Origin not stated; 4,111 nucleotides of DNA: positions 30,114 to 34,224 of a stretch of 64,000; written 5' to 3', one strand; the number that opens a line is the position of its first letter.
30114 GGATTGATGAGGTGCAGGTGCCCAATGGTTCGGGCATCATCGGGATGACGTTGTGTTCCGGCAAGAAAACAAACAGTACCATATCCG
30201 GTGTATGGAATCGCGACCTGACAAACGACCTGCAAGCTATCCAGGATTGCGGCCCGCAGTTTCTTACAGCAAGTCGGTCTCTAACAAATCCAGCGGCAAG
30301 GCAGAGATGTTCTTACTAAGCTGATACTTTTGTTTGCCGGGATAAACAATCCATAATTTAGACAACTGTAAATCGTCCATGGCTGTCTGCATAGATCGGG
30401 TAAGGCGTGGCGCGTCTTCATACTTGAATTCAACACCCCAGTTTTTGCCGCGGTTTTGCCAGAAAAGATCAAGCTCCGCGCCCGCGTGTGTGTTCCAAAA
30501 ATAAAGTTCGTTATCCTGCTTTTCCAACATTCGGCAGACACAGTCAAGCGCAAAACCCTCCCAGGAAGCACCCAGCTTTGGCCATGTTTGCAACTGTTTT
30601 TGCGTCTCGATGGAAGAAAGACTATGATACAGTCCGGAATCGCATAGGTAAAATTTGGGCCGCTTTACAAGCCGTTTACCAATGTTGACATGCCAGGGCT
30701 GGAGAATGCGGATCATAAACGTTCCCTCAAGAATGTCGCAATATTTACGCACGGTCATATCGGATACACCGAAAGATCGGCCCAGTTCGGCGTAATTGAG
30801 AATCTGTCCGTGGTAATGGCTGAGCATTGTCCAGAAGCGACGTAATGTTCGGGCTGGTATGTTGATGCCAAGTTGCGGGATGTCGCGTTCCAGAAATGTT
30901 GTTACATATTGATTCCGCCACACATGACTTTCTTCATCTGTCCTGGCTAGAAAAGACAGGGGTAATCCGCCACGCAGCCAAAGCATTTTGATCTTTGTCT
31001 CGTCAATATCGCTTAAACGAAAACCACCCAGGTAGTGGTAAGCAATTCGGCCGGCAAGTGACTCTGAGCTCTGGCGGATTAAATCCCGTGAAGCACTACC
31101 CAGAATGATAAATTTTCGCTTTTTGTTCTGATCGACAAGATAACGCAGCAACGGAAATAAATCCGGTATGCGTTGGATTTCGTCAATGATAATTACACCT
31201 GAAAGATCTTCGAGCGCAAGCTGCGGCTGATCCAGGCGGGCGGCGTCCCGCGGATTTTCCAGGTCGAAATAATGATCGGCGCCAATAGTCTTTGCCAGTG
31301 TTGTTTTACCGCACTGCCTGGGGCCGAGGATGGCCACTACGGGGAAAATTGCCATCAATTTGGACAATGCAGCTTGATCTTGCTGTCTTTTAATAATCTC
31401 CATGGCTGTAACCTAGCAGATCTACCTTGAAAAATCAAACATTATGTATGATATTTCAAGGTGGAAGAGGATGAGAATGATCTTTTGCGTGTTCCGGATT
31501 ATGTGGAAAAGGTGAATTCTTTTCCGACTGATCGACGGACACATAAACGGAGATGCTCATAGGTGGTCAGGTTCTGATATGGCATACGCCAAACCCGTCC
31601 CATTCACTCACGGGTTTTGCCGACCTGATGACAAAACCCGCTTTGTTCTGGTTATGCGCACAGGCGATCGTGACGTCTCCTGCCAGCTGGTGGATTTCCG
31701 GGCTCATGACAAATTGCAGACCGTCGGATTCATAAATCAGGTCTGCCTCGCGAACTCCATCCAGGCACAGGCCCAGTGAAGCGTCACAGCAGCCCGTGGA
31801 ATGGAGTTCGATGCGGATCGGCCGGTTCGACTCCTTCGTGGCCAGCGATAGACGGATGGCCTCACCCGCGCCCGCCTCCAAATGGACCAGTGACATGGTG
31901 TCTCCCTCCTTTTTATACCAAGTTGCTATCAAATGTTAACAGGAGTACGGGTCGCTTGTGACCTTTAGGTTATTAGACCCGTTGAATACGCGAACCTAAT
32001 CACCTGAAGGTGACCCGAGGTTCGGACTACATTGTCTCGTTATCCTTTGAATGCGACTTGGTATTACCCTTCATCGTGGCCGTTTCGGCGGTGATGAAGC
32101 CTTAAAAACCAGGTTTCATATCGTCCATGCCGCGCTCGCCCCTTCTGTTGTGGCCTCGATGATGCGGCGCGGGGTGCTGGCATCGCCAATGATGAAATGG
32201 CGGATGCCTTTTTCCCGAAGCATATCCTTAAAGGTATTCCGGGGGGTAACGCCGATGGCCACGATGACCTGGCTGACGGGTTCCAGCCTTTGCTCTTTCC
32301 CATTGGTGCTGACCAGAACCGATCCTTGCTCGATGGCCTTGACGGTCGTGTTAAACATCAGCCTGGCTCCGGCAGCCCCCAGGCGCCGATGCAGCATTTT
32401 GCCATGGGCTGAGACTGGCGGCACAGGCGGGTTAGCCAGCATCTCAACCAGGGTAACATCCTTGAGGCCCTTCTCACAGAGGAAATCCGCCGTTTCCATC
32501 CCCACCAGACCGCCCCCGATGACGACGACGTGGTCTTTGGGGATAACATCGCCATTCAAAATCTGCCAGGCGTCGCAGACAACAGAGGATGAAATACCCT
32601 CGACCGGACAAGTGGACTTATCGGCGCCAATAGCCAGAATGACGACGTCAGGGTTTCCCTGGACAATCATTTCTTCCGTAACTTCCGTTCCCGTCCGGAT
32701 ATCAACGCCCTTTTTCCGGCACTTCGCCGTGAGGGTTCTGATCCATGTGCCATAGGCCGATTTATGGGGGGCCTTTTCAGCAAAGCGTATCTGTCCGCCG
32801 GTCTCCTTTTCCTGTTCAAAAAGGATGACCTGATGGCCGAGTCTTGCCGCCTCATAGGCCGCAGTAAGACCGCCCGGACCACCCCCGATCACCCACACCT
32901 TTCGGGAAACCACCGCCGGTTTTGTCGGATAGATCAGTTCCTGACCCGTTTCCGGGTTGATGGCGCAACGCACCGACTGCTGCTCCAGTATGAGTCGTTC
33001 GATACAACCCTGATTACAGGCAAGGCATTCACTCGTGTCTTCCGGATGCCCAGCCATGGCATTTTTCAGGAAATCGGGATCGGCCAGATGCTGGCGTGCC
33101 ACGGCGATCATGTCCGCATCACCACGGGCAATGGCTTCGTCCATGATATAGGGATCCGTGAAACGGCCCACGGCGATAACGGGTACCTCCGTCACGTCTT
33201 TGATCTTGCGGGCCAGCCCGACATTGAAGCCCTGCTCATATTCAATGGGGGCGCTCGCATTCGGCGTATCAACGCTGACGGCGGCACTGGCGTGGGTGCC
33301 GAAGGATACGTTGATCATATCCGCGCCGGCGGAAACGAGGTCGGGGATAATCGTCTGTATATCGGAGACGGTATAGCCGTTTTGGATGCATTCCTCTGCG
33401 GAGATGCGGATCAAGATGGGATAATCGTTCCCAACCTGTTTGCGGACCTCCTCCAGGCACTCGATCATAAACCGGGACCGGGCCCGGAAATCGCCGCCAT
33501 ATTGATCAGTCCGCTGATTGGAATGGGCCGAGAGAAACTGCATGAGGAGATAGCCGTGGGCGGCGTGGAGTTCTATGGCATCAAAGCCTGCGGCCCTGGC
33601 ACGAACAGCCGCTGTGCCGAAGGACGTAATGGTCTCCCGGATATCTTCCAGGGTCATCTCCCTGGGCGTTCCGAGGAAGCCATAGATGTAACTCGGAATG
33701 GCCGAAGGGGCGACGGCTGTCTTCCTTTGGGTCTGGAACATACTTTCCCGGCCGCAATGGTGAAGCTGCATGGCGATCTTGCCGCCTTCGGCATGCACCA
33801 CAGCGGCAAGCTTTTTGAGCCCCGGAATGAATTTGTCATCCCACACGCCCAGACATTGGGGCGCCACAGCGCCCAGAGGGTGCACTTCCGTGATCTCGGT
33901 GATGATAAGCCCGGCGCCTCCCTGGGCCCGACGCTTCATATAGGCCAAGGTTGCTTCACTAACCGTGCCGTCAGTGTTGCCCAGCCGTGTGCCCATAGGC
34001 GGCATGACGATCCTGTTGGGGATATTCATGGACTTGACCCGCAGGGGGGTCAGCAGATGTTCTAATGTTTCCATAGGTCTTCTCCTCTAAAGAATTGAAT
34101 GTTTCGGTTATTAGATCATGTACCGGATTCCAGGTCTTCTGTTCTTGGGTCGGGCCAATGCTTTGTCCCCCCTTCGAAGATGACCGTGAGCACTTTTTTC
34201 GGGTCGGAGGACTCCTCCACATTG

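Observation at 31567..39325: TetR-headed operon of uncharacterised redox proteins built around a double-length DUF362 protein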

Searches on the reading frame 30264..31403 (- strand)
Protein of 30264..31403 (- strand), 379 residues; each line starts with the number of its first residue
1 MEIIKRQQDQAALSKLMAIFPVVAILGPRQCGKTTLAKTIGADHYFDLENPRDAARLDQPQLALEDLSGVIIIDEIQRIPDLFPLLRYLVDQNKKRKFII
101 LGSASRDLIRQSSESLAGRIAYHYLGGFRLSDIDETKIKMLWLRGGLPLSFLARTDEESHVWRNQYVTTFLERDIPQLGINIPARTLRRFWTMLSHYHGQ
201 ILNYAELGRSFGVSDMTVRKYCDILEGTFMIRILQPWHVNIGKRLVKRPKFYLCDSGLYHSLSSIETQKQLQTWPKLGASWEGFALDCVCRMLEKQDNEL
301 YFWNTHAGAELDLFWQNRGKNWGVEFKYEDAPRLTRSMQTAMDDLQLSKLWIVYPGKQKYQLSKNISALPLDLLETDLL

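Call 4: search_protein_families(library=pfam, proteins=[window:30264-31403:-], max_evalue=0.01)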
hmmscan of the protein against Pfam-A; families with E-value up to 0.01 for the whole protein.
window:30264-31403:- (379 aa): 5 families
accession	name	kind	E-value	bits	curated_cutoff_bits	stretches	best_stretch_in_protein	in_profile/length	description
PF13635.12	DUF4143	-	6.7e-43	146.6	28.1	1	172-329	1-160/160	Domain of unknown function (DUF4143)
PF13173.12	AAA_14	-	8.3e-25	87.7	27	1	21-130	3-125/129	AAA domain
PF13401.12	AAA_22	-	0.00014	22.6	27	0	64-103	79-123/130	AAA domain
PF08279.18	HTH_11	-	0.0013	19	25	1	192-229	7-43/55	HTH domain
PF01637.24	ATPase_2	-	0.0075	16.5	33.2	0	21-40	21-40/225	ATPase domain predominantly from Archaea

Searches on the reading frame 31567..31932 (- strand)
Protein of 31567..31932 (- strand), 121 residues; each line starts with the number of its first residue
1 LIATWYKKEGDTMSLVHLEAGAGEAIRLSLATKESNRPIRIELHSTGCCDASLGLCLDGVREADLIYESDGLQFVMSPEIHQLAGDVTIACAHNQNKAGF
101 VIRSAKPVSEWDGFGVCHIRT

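Call 4: search_protein_families(library=pfam, proteins=[window:31567-31932:-], max_evalue=0.01)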
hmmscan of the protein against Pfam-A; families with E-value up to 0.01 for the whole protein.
window:31567-31932:- (121 aa): 0 families

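Call 5: search_protein_families(library=ncbifam, proteins=[window:31567-31932:-], max_evalue=0.01)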
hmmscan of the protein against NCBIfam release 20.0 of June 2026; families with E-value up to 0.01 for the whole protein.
window:31567-31932:- (121 aa): 4 families
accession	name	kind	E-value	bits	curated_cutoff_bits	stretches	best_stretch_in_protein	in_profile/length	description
NF038090.1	IscA_HesB_Se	subfamily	9.7e-16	57.9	85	1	21-109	7-95/101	IscA/HesB family protein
TIGR00049.1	TIGR00049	subfamily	0.00077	19.6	58.8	1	19-103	4-90/106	iron-sulfur cluster assembly accessory protein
TIGR01911.1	HesB_rel_seleno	subfamily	0.0019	18.8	66.35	1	30-102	18-91/92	HesB-like protein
TIGR02011.1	IscA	equivalog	0.0066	16.7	150.6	1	19-100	4-86/105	iron-sulfur cluster assembly protein IscA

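Call 90: search_protein_families(library=pfam, proteins=[window:31567-31896:-], max_evalue=5)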
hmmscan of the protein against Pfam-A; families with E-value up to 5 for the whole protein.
window:31567-31896:- (109 aa): 0 families

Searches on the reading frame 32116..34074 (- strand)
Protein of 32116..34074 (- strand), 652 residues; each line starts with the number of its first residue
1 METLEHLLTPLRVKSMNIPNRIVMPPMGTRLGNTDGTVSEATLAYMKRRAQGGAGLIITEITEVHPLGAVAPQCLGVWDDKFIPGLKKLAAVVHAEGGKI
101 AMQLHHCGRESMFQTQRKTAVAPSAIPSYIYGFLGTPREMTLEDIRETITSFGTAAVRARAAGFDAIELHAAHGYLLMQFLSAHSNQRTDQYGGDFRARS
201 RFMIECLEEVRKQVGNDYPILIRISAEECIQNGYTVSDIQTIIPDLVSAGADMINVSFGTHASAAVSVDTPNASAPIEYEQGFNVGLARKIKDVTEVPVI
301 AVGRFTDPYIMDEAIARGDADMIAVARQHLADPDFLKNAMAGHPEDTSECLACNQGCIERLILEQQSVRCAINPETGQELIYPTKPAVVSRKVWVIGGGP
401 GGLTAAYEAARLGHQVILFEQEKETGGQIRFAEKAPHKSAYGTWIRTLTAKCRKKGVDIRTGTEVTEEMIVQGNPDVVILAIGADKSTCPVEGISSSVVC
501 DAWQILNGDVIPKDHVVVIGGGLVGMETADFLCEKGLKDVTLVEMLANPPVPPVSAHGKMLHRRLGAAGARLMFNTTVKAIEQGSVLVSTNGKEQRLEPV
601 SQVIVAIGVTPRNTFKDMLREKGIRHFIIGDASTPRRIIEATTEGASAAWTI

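Call 4: search_protein_families(library=pfam, proteins=[window:32116-34074:-], max_evalue=0.01)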
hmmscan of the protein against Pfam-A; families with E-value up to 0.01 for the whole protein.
window:32116-34074:- (652 aa): 15 families
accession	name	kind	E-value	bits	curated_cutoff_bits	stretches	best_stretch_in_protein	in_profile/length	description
PF00724.26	Oxidored_FMN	-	1.4e-84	284.8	27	1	7-344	2-340/342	NADH:flavin oxidoreductase / NADH oxidase family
PF07992.20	Pyr_redox_2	-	1.3e-28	100.7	26.1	1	392-616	2-244/291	Pyridine nucleotide-disulphide oxidoreductase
PF01266.30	DAO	-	6.4e-17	62.5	27.9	2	393-428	2-38/353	FAD dependent oxidoreductase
PF00070.33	Pyr_redox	-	9.6e-17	61.7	22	1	515-586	1-71/82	Pyridine nucleotide-disulphide oxidoreductase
PF13450.12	NAD_binding_8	-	3.6e-13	50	21.9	1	395-434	1-40/68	NAD(P)-binding Rossmann-like domain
PF00890.30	FAD_binding_2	-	6.9e-12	45.7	20.4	1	394-433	3-42/414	FAD binding domain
PF03486.20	HI0933_like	-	7.3e-10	39.1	50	1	392-431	2-41/244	HI0933-like protein Rossmann domain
PF12831.13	FAD_oxidored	-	4e-09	36.7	27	1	393-429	2-38/416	FAD dependent oxidoreductase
PF13738.12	Pyr_redox_3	-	8e-09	35.6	30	1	478-615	128-273/305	Pyridine nucleotide-disulphide oxidoreductase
PF01262.27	AlaDh_PNT_C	-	2.4e-08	34.1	23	1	374-430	12-68/214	Alanine dehydrogenase/PNT, C-terminal domain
PF01134.28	GIDA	-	4.4e-08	33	22.1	1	392-427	1-36/391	Glucose inhibited division protein A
PF01494.25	FAD_binding_3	-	4.8e-08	33.1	22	2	515-552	3-39/349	FAD binding domain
PF01946.23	Thi4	-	8.8e-06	25.6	26.2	1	391-428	18-56/235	Thi4 family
PF01593.30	Amino_oxidase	-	8.4e-05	22.5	19.8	0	401-430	2-31/443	Flavin containing amine oxidoreductase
PF13241.12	NAD_binding_7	-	0.00057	20.9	22.1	0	514-544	8-37/104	Putative NAD(P)-binding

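Call 5: search_protein_families(library=ncbifam, proteins=[window:32116-34074:-], max_evalue=0.01)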
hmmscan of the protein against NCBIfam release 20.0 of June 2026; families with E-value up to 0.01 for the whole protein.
window:32116-34074:- (652 aa): 120 families (the best 25 are shown)
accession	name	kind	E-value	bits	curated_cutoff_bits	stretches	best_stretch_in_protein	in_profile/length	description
NF041087.1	bile_acid_BaiCD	equivalog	1.4e-166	555.3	825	1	5-651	2-641/642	bile acid Fe-S flavoenzyme BaiCD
TIGR03997.1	mycofact_OYE_2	equivalog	3.9e-148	494.7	793.15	1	6-651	1-644/645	mycofactocin system FadH/OYE family oxidoreductase 2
NF045599.1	bili_reduct_long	exception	1.3e-128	430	750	1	7-651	1-640/641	bilirubin reductase, long form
NF010047.0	PRK13523.1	equivalog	3.6e-79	266.2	431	1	6-340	4-321/339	NADPH dehydrogenase NamA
NF006101.0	PRK08255.1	equivalog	5.8e-71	239.6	1078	1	5-340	397-731/768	bifunctional salicylyl-CoA 5-hydroxylase/oxidoreductase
TIGR03996.1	mycofact_OYE_1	hypoth_equivalog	5.9e-70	236.5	627.9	1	17-648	12-632/633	mycofactocin system FadH/OYE family oxidoreductase 1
NF045592.1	bili_reduct_N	equivalog_domain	4.7e-65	220.1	425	1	7-373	2-363/363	bilirubin reductase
NF007899.0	PRK10605.1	subfamily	4.4e-46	157.8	403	1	5-337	4-335/365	N-ethylmaleimide reductase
NF009410.0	PRK12771.1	subfamily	7.1e-22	77.7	516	1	353-545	101-300/566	NAD(P)-binding protein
TIGR01350.1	lipoamide_DH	equivalog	1.2e-21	76.9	408.8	2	472-613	129-271/461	dihydrolipoyl dehydrogenase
NF009454.0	PRK12814.1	equivalog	7.2e-14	51.1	916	1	383-543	186-353/657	putative NADPH-dependent glutamate synthase small subunit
TIGR02053.1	MerA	equivalog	2e-12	46.9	454.45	1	469-614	125-271/465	mercury(II) reductase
TIGR01317.1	GOGAT_sm_gam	subfamily_domain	2.1e-12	46.6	447.7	1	379-551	131-321/485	glutamate synthase small subunit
TIGR03315.1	Se_ygfK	equivalog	2.3e-12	45.2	835.3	1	390-543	537-697/1012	putative selenate reductase subunit YgfK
NF010590.0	PRK13984.1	equivalog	3.5e-12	45.3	946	1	383-530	281-440/611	putative oxidoreductase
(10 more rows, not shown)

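Call 52: search_solved_structures(query=window:32116-34074:-, max_evalue=1e-30)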
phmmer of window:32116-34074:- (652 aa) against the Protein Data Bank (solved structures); distinct sequences matched with E-value up to 1e-30: 101 (the best 60 are shown).
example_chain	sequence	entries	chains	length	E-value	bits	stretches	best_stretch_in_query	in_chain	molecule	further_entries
6qkg_A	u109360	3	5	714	9.2e-89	301.8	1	5-645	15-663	NCR A | NCR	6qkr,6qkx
1ps9_A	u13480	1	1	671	3.8e-88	299.7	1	7-536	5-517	2,4-dienoyl-CoA reductase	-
1z41_A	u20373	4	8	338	2.3e-59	204.7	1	6-339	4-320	Probable NADH-dependent flavin oxidoreductase yqjM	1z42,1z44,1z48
6l6j_A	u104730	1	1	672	1.9e-57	198.3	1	7-648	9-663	Oxidored_FMN domain-containing protein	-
3k30_A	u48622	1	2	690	2.3e-56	194.7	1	7-648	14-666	Histamine dehydrogenase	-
3krz_A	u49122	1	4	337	1.5e-55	192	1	8-337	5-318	NADH:flavin oxidoreductase/NADH oxidase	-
3kru_A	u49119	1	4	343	1.6e-55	191.9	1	8-337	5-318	NADH:flavin oxidoreductase/NADH oxidase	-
6de6_A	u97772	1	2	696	1.8e-54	188.5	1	8-644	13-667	Histamine dehydrogenase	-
3gr7_A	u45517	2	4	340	3.9e-54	187.4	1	7-334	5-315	NADPH dehydrogenase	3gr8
9iuv_A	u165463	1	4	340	5e-54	187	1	7-334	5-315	NADPH dehydrogenase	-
7o0t_A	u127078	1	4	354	1.6e-51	178.8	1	5-339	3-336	NADH:flavin oxidoreductase/NADH oxidase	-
8x0j_A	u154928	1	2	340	4e-51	177.4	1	7-334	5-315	NADPH dehydrogenase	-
1djq_A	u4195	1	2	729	9.9e-51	176.1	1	7-490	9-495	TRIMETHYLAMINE DEHYDROGENASE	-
1djn_A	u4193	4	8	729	1.9e-50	175.2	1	8-490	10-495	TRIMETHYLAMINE DEHYDROGENASE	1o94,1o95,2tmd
5ogt_A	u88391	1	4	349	1.5e-49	172.3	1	7-338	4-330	Chromate reductase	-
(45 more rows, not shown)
